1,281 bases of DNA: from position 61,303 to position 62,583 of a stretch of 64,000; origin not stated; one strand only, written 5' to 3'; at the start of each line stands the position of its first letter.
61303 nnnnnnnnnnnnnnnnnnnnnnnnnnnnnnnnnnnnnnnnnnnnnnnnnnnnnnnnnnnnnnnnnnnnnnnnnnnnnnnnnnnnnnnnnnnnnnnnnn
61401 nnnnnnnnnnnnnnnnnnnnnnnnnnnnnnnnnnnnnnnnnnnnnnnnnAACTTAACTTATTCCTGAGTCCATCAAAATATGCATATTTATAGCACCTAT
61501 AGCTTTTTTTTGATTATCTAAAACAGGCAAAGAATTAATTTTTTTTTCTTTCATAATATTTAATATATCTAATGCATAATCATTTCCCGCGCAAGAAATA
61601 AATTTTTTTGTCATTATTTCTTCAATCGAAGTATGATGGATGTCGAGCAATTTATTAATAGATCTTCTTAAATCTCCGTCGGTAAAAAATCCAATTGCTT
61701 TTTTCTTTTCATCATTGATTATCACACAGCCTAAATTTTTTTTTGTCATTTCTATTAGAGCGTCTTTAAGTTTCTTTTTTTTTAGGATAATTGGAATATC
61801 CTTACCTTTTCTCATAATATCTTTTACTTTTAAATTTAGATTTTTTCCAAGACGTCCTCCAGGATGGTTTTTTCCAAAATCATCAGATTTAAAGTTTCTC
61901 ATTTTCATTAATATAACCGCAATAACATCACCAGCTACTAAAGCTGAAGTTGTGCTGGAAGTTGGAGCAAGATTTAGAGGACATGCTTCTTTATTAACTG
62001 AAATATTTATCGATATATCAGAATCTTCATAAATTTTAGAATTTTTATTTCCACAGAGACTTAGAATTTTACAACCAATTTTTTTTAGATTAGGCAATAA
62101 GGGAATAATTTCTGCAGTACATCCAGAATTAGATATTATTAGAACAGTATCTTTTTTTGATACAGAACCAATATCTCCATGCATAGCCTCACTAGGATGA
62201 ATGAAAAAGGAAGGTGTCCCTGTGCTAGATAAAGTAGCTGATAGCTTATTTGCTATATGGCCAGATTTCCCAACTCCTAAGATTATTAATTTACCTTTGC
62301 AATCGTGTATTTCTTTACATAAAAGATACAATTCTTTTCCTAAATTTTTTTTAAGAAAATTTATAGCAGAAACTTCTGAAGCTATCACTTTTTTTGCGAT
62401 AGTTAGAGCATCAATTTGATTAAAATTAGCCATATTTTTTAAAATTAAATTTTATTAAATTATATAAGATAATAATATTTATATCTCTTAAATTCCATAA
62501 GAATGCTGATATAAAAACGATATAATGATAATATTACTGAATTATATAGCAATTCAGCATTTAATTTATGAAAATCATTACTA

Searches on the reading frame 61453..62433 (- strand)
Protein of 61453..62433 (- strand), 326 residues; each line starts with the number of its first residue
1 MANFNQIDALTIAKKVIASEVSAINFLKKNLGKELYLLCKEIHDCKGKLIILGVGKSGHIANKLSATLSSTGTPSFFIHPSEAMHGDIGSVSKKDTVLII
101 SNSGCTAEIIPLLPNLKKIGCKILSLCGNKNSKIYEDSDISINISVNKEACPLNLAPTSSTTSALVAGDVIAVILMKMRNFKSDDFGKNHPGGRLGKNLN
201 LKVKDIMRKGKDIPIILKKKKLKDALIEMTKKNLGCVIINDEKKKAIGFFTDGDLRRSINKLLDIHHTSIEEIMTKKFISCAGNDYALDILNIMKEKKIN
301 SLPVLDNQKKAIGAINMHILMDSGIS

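Call 27: find_encoding_contigs(protein=window:61453-62433:-, flank=10000, max_places=1)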
Protein window:61453-62433:- (326 aa): 24 contigs read that carry it; 1 place shown.
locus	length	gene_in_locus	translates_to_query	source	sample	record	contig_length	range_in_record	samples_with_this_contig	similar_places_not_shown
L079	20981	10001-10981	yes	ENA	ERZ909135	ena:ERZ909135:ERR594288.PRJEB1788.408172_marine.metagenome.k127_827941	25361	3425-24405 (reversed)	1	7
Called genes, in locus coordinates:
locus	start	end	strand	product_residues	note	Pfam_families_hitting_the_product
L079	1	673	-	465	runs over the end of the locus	PF00033:Cytochrome_B, PF13631:Cytochrom_B_N_2, PF00032:Cytochrom_B_C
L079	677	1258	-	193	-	PF10399:UCR_Fe-S_N (weak), PF00355:Rieske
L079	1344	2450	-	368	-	PF00155:Aminotran_1_2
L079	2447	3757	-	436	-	PF00815:Histidinol_dh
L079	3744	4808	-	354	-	PF00793:DAHP_synth_1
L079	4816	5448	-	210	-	PF01634:HisG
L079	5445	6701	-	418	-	PF00275:EPSP_synthase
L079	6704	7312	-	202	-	PF05494:MlaC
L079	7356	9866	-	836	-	PF03176:MMPL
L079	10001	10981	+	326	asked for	PF01380:SIS, PF00571:CBS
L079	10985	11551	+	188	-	PF06835:LptC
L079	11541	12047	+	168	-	PF03968:LptD_N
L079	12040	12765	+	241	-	PF00005:ABC_tran, PF12399:BCA_ABC_TP_C (weak)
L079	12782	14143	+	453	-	PF00309:Sigma54_AID, PF04963:Sigma54_CBD, PF04552:Sigma54_DBD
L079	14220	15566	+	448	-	PF03448:MgtE_N, PF00571:CBS, PF01769:MgtE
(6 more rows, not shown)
